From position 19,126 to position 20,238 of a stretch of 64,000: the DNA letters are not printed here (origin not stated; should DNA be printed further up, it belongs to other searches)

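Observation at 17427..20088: Contiguous GMD, Fcl-like and GT10 fucosyltransferase-like genes: a self-contained GDP-6-deoxyhexose synthesis-and-transfer unit.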

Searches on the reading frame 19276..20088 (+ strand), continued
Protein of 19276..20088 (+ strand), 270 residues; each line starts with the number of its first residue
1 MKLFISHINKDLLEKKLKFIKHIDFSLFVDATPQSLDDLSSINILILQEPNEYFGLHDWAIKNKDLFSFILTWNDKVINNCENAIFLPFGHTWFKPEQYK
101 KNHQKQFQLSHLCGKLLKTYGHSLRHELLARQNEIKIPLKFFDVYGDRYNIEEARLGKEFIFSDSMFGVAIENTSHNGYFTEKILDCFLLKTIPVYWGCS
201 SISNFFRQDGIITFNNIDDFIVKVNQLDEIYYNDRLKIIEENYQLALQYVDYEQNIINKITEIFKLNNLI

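Call 78: search_solved_structures(query=A2, show_alignments=3, max_evalue=1)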
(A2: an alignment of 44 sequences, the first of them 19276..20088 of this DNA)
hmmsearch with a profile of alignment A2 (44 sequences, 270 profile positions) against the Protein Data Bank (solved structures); distinct sequences matched with E-value up to 1: 6.
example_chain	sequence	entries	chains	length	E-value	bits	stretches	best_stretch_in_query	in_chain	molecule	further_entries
2nzw_A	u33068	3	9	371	2.6e-13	53.4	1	154-247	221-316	Alpha1,3-fucosyltransferase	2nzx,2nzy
5zoi_A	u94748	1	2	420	3.5e-13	53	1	154-247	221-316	Alpha-(1,3)-fucosyltransferase FucT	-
9s6a_A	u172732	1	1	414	1.6e-08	37.6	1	142-228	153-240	Glycoprotein 3-alpha-L-fucosyltransferase A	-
7yro_A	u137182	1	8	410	8e-06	28.8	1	162-227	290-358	Fucosyltransferase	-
8d0o_A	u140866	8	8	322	0.00041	23.2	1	158-245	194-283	4-galactosyl-N-acetylglucosaminide 3-alpha-L-fucosyltransferase 9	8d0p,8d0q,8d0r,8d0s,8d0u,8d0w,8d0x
3zmr_A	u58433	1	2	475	0.33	13.7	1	162-209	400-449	CELLULASE (GLYCOSYL HYDROLASE FAMILY 5)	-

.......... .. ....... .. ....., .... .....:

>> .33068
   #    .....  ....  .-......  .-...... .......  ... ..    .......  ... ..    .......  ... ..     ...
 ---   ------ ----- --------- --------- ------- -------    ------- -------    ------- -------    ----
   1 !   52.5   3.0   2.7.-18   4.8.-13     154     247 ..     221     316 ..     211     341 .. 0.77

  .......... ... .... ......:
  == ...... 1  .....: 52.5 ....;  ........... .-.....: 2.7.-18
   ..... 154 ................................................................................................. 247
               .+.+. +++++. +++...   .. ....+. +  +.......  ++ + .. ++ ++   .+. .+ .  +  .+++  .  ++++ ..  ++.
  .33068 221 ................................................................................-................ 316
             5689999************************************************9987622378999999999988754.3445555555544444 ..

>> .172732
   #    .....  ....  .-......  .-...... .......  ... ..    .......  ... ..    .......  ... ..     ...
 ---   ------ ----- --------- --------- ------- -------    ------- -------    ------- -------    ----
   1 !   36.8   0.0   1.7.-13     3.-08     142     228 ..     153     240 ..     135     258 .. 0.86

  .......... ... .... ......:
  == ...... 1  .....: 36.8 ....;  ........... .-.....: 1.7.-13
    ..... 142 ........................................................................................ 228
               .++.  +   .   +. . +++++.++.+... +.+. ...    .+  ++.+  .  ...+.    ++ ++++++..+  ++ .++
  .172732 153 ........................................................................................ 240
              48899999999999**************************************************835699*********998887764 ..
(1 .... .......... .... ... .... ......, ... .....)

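Call 99: search_protein_families(library=phrogs, proteins=[L003:71-3091:+, L003:3095-3793:+, L003:3838-4197:+, L003:4336-5364:+, window:19276-20088:+], max_evalue=0.001)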
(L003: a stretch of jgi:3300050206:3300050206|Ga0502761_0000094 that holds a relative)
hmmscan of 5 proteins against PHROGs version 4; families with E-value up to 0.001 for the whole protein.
L003:71-3091:+ (1006 aa): 4 families
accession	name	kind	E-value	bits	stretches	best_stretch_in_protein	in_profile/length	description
phrog_5070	-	unknown function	1.3e-16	61.6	2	721-849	55-181/182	-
phrog_7964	-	unknown function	4.6e-11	43.1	2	706-867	51-197/269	-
phrog_21918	-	unknown function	8.7e-10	39.4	1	351-432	69-149/200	-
phrog_28944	-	unknown function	0.00073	21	0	353-404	14-68/73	-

L003:3095-3793:+ (232 aa): 0 families

L003:3838-4197:+ (119 aa): 4 families
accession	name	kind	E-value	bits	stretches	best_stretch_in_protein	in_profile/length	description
phrog_38707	-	unknown function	2e-14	54.2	1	48-118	605-674/675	-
phrog_2647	-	head and packaging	8.9e-14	52.3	1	14-119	238-336/336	head decoration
phrog_8309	-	unknown function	1.6e-11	44.9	1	35-117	229-310/312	-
phrog_2824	-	head and packaging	1.6e-07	30.7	1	35-117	1070-1149/1151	virion structural protein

L003:4336-5364:+ (342 aa): 7 families
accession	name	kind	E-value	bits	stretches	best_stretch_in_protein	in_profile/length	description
phrog_863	-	tail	4.6e-21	76.4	1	21-308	370-596/690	tail fiber assembly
phrog_754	-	tail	4.6e-13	50.5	1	64-338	64-322/325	minor tail protein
phrog_8859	-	unknown function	2.4e-11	44.2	1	59-341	139-399/400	-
phrog_36177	-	unknown function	4.3e-09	37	1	42-336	210-494/503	-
phrog_2295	-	unknown function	3.1e-06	27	1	49-338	575-844/1183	-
phrog_12500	-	tail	8.7e-05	23.4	1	64-181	57-172/197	minor tail protein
phrog_8139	-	unknown function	0.00019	21.8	1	54-263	234-436/453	-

window:19276-20088:+ (270 aa): 0 families

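Call 100: find_encoding_contigs(protein=P0001, flank=9000, max_places=2)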
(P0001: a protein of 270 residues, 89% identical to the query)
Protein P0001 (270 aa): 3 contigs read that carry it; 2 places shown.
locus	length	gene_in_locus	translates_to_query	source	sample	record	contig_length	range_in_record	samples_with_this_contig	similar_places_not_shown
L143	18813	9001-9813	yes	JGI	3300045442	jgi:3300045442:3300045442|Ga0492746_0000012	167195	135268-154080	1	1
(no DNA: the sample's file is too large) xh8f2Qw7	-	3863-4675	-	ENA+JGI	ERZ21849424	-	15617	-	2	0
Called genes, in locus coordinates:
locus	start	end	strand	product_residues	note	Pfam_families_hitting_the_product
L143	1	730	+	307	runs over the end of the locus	PF05496:RuvB_N (weak), PF00004:AAA, PF13173:AAA_14 (weak), PF13401:AAA_22 (faint), PF13177:DNA_pol3_delta2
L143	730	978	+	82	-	-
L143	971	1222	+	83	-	-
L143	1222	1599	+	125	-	-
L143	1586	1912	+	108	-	-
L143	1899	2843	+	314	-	PF12705:PDDEXK_1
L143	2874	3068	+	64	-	-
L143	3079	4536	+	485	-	PF00534:Glycos_transf_1, PF13692:Glyco_trans_1_4 (weak)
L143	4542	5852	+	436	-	-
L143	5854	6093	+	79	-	-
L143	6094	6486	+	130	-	-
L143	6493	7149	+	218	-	PF00535:Glycos_transf_2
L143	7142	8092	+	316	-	PF01370:Epimerase, PF16363:GDP_Man_Dehyd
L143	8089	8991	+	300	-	PF01370:Epimerase, PF16363:GDP_Man_Dehyd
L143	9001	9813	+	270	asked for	PF00852:Glyco_transf_10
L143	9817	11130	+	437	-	PF01041:DegT_DnrJ_EryC1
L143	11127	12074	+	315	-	PF01073:3Beta_HSD, PF01370:Epimerase, PF04321:RmlD_sub_bind, PF16363:GDP_Man_Dehyd, PF07993:NAD_binding_4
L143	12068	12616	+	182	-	PF01965:DJ-1_PfpI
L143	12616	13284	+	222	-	-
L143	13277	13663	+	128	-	-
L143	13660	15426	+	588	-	PF02776:TPP_enzyme_N, PF00205:TPP_enzyme_M, PF02775:TPP_enzyme_C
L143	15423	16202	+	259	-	PF01370:Epimerase, PF04321:RmlD_sub_bind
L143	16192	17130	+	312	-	-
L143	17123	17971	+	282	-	PF01370:Epimerase, PF07993:NAD_binding_4 (weak), PF16363:GDP_Man_Dehyd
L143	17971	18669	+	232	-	PF05212:DUF707 (faint)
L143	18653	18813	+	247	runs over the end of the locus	PF02475:TRM5-TYW2_MTfase (faint), PF05050:Methyltransf_21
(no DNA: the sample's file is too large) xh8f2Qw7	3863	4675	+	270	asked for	PF00852:Glyco_transf_10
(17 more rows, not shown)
